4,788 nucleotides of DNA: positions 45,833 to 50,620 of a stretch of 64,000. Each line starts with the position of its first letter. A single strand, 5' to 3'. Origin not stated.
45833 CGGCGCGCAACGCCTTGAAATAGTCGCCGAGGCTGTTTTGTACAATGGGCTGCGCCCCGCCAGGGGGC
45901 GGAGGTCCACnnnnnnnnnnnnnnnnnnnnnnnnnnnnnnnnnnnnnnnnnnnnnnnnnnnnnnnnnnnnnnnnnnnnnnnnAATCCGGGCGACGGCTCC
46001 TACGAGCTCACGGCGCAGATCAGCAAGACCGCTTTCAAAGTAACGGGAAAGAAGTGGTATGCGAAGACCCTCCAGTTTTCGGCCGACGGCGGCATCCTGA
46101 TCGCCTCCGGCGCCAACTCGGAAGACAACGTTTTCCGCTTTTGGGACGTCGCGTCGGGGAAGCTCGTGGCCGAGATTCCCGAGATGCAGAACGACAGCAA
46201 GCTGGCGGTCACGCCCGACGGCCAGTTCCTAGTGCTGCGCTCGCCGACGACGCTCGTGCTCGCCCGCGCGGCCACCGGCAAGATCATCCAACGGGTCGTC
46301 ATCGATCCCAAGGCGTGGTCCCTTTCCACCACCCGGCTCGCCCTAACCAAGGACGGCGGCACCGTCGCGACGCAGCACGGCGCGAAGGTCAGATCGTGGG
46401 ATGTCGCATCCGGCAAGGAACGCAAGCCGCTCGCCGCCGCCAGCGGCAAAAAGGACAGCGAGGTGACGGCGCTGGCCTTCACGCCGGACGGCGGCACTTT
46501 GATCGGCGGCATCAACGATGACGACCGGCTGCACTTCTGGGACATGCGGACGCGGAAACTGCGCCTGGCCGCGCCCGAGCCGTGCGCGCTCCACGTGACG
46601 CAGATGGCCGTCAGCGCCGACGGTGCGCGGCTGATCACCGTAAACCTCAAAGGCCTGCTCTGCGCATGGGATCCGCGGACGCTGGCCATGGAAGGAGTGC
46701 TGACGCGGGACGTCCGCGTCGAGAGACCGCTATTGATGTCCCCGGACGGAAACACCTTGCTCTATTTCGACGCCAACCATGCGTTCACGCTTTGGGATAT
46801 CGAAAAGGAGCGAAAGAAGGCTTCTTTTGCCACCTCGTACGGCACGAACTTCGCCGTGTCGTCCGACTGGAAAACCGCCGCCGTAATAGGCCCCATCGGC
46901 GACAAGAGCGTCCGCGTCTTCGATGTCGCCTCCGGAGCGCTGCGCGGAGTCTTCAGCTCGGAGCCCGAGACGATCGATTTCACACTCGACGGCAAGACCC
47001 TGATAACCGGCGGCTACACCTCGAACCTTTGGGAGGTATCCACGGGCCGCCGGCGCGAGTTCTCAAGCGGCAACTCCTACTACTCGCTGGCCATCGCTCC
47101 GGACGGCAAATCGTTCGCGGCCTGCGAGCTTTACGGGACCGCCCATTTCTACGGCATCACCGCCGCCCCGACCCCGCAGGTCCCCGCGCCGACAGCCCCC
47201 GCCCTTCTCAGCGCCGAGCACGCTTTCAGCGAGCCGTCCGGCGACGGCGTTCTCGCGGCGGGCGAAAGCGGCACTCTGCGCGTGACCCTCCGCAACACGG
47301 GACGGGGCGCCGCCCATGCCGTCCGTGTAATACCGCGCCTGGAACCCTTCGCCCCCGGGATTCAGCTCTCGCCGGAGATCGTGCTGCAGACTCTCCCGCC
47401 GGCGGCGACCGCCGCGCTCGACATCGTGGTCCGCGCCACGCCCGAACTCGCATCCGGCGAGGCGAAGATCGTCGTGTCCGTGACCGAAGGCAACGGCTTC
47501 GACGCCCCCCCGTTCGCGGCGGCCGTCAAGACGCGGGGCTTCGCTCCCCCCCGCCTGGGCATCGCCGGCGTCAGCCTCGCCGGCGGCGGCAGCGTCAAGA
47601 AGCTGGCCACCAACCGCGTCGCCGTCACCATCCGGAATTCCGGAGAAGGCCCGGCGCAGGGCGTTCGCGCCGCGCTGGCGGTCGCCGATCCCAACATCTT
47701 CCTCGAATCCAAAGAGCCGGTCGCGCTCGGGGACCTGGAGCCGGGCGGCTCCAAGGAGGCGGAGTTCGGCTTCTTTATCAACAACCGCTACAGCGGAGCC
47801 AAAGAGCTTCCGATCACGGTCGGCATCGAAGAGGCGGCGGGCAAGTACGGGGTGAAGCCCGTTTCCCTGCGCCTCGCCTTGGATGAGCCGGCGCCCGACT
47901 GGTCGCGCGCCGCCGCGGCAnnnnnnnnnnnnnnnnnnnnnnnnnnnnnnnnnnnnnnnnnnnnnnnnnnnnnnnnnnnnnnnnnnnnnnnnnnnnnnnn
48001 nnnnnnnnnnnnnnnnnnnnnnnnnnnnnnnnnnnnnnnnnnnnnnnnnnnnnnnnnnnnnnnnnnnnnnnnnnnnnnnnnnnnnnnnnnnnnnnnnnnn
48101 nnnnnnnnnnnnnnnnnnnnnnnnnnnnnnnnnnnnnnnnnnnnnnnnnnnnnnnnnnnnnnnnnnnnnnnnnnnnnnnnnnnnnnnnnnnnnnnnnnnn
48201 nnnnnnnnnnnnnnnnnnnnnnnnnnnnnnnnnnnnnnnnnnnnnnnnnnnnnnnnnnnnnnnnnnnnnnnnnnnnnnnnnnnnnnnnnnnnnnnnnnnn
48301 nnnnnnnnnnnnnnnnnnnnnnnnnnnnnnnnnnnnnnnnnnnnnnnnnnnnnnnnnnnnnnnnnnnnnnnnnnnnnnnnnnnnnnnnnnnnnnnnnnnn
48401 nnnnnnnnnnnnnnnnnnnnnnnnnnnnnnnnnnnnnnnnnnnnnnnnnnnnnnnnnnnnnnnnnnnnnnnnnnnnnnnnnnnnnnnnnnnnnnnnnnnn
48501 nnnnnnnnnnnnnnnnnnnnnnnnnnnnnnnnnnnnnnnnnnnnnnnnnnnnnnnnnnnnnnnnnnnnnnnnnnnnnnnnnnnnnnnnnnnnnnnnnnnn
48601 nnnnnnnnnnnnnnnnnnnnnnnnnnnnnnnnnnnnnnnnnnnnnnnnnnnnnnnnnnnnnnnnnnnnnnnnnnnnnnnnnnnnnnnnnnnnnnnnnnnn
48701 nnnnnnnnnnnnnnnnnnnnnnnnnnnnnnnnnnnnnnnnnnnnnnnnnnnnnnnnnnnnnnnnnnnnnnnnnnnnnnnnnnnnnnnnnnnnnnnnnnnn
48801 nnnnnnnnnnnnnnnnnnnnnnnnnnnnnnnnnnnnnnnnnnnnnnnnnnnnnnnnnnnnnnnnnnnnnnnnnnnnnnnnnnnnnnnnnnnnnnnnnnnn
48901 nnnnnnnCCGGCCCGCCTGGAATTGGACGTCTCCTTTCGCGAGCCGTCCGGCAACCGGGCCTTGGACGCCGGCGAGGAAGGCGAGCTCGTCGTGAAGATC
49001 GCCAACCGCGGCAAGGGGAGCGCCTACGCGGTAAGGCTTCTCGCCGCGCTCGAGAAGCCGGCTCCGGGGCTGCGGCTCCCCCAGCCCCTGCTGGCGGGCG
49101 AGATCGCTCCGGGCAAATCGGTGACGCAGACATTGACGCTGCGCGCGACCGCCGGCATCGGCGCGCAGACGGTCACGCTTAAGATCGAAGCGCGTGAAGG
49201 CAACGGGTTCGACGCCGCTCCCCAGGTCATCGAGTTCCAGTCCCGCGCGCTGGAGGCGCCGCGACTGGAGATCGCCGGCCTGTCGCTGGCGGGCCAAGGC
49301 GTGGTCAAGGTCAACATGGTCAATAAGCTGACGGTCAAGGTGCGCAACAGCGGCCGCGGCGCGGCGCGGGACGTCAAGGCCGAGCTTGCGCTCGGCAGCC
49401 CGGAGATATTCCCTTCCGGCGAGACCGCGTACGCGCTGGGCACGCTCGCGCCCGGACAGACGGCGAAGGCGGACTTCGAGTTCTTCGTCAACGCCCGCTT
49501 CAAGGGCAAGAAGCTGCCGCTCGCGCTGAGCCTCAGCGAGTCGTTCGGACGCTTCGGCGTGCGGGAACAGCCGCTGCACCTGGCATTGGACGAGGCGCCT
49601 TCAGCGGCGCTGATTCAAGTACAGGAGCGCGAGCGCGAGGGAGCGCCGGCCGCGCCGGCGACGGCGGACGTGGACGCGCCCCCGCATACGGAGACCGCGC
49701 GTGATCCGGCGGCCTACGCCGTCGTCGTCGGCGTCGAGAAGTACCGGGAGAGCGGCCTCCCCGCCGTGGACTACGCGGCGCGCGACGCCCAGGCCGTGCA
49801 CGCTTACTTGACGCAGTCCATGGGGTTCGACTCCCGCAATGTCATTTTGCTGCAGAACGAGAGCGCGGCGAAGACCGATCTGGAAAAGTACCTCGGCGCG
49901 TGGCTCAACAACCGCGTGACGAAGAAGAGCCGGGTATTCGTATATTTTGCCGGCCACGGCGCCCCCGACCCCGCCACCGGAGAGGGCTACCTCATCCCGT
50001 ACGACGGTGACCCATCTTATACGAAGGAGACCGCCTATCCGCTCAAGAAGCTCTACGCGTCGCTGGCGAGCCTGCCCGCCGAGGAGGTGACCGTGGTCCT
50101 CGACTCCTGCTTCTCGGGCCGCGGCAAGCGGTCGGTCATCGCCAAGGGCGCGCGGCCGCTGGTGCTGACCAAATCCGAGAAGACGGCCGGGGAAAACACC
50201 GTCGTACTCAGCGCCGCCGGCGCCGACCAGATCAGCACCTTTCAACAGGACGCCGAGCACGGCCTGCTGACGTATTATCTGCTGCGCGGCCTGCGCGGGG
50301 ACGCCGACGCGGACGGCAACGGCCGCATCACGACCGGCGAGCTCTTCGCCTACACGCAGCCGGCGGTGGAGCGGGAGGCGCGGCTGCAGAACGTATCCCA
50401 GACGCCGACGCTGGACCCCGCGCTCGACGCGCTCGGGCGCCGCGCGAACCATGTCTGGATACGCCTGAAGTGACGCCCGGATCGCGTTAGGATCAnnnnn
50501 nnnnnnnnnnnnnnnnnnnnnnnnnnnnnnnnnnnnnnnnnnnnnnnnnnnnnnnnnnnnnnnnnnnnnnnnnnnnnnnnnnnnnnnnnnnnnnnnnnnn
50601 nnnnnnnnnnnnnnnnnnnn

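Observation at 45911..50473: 1520-aa secreted protein with duplicated propeller/CARDB units and a C-terminal caspase (C14) domain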

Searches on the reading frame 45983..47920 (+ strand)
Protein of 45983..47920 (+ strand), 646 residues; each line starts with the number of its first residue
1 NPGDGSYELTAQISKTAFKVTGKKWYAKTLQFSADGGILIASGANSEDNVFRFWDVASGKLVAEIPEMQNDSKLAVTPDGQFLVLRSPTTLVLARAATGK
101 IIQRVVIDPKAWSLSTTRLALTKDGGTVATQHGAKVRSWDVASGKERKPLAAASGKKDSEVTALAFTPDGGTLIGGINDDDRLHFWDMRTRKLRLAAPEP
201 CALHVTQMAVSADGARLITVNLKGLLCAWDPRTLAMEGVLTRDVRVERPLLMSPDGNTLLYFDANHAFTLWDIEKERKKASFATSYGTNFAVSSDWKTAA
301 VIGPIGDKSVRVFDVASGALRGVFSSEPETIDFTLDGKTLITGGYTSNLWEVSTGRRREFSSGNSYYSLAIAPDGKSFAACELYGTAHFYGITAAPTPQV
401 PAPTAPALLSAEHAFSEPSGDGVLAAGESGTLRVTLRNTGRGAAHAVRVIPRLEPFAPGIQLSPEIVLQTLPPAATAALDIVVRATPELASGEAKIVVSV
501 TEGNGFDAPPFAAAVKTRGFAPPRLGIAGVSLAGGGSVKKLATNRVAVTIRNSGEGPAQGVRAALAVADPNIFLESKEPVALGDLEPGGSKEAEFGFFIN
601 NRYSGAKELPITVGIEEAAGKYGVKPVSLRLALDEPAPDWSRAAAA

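Call 50: predict_structure(alignment_id=A2)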
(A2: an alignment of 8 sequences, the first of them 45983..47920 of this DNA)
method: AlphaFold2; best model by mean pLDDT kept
length: 646 residues; sequences in the alignment: 8
mean_pLDDT: 75.8   pTM: 0.49
mean pLDDT of the five models: 75.8, 75.5, 74.5, 74.3, 73.1
residues with pLDDT >= 90: 69; 70-90: 420; 50-70: 111; < 50: 46
segments of 3 or more residues with pLDDT < 50: 1-17, 19-23, 111-116, 393-404, 644-646
pLDDT, mean of each block of 10 residues (from residue 1): 36 44 61 78 65 77 74 68 75 77 72 55 80 75 75 64 82 81 84 74 75 84 83 75 71 80 80 84 61 54 62 72 73 75 80 77 73 78 67 40 61 84 86 90 81 86 84 88 86 89 70 86 84 80 91 85 91 90 90 93 84 85 81 84 47
secondary structure, 60 per line:
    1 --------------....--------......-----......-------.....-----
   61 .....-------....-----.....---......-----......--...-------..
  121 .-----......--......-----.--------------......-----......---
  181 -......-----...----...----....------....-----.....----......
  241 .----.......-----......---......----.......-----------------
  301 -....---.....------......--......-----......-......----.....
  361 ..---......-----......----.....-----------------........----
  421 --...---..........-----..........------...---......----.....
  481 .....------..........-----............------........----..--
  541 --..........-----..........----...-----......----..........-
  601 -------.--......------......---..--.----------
elements in order: E15-18 E27-32 E38-43 E51-55 E61-65 E73-76 E82-86 E90-95 E101-106 E119-121 E127-132 E135-140 E161-166 E172-177 E182-187 E193-195 E207-210 E217-220 E226-230 E235-241 E246-252 E258-263 E267-272 E277-283 E302-305 E309-313 E320-325 E328-333 E339-344 E346-351 E356-362 E366-371 E377-382 E387-391 E409-416 E423-425 E429-438 E444-453 E460-462 E466-471 E476-485 E492-501 E507-518 E525-532 E543-552 E558-567 E572-574 E580-585 E590-599 E611-616 E623-628

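Call 53: fold_search(model_id=the predicted structure, library=pdb)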
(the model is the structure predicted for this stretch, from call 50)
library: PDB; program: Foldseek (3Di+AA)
matches with E <= 10: 1991; with E <= 0.001: 1579
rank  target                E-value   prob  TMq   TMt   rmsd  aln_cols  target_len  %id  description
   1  5mzh_B                3.7e-19  1.00  0.41  0.60   4.5       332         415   18  Crystal structure of ODA16 from Chlamydomonas reinhardtii (released 2017-03-22)
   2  5mzh_A                3.0e-18  1.00  0.40  0.60   4.6       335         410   18  Crystal structure of ODA16 from Chlamydomonas reinhardtii (released 2017-03-22)
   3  9n6z_LO               1.4e-17  1.00  0.35  0.29  30.3       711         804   12  SSU processome maturation and disassembly, State D (released 2025-11-05)
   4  8i7o_P1               1.8e-17  1.00  0.33  0.35  27.7       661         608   12  In situ structure of axonemal doublet microtubules in mouse sperm with 16-nm repeat (released 2023-10-11)
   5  5yzv_B                6.3e-17  1.00  0.31  0.59   6.7       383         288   20  Biophysical and structural characterization of the thermostable WD40 domain of a prokaryotic protein, Thermomonospora  (released 2018-10-03)
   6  5i2t                  7.6e-17  1.00  0.31  0.33  14.1       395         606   19  Domain characterization of the WD protein Pwp2 and their relevance in ribosome biogenesis (released 2017-06-21)
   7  7mqa_LR               7.6e-17  1.00  0.36  0.31  30.3       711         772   12  Cryo-EM structure of the human SSU processome, state post-A1 (released 2021-09-22)
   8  5yzv_C                8.7e-17  1.00  0.31  0.58   7.4       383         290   20  Biophysical and structural characterization of the thermostable WD40 domain of a prokaryotic protein, Thermomonospora  (released 2018-10-03)
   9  9e78_0L               9.6e-17  1.00  0.31  0.32  15.2       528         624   13  48-nm repeat of the Leishmania tarentolae doublet microtubule (released 2025-03-12)
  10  8fl0_NJ               1.1e-16  1.00  0.40  0.53   7.0       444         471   16  Human nucleolar pre-60S ribosomal subunit (State H) (released 2023-07-12)
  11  9n73_LO               1.1e-16  1.00  0.31  0.26  14.1       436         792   18  SSU processome maturation and disassembly, State G (released 2025-10-29)
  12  8iyj_e                2.0e-16  1.00  0.30  0.31  22.2       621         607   12  Cryo-EM structure of the 48-nm repeat doublet microtubule from mouse sperm (released 2023-07-05)
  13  9n6v_LQ               2.1e-16  1.00  0.29  0.23  17.4       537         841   13  SSU processome maturation and disassembly, State A (released 2025-11-05)
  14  6zqd_UA               2.3e-16  1.00  0.30  0.26  14.1       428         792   18  Cryo-EM structure of the 90S pre-ribosome from Saccharomyces cerevisiae, state Post-A1 (released 2020-09-23)
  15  8snb_4B               2.4e-16  1.00  0.29  0.30  17.0       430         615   16  atomic model of sea urchin sperm doublet microtubule (48-nm periodicity) (released 2023-06-28)
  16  1l0q_A                2.4e-16  1.00  0.31  0.47  20.7       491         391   16  Tandem YVTN beta-propeller and PKD domains from an archaeal surface layer protein (released 2002-11-06)
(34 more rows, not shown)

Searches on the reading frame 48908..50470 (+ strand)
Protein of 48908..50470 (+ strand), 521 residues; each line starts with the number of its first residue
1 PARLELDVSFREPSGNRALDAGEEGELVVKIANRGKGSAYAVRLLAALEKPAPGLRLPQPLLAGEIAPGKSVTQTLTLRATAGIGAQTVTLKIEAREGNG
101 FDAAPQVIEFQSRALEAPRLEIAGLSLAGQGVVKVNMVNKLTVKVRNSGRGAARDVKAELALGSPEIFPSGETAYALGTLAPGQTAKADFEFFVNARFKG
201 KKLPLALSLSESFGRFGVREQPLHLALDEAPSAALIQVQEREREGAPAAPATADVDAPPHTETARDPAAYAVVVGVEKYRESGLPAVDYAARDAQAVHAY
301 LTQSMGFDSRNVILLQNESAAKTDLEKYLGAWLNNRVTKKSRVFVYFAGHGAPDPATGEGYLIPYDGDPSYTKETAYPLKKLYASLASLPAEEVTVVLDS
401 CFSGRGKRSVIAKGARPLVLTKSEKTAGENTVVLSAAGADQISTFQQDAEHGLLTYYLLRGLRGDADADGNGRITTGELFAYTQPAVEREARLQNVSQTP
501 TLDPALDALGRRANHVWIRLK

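Call 20: find_related_loci(query=window:48908-50470:+, collection=genome_contigs, flank=10000)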
Query window:48908-50470:+ (521 aa) in genome_contigs; peptide patterns used: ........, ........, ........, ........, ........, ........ (x = any residue, [..] = any of these).
477 stretches matched a pattern; 3 encode a relative of the query (tblastn E <= 1e-3); 3 distinct loci.
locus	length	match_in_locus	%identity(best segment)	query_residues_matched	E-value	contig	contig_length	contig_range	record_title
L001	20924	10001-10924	44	218-518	3e-77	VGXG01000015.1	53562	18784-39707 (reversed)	MAG: Nitrospira sp. isolate K_Offshore_80m_m2_121 K_Offshore_80m_m2_121_Ga0194132_10001151, whole genome shotgun sequenc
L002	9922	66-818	51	253-502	4e-76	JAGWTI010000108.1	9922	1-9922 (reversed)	MAG: Nitrospirota bacterium isolate REEB37 contig-150_8849, whole genome shotgun sequence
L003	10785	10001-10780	51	251-509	7e-80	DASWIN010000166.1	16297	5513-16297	MAG TPA_asm: Nitrospiraceae bacterium isolate SMAG_U2870 k141_850895, whole genome shotgun sequence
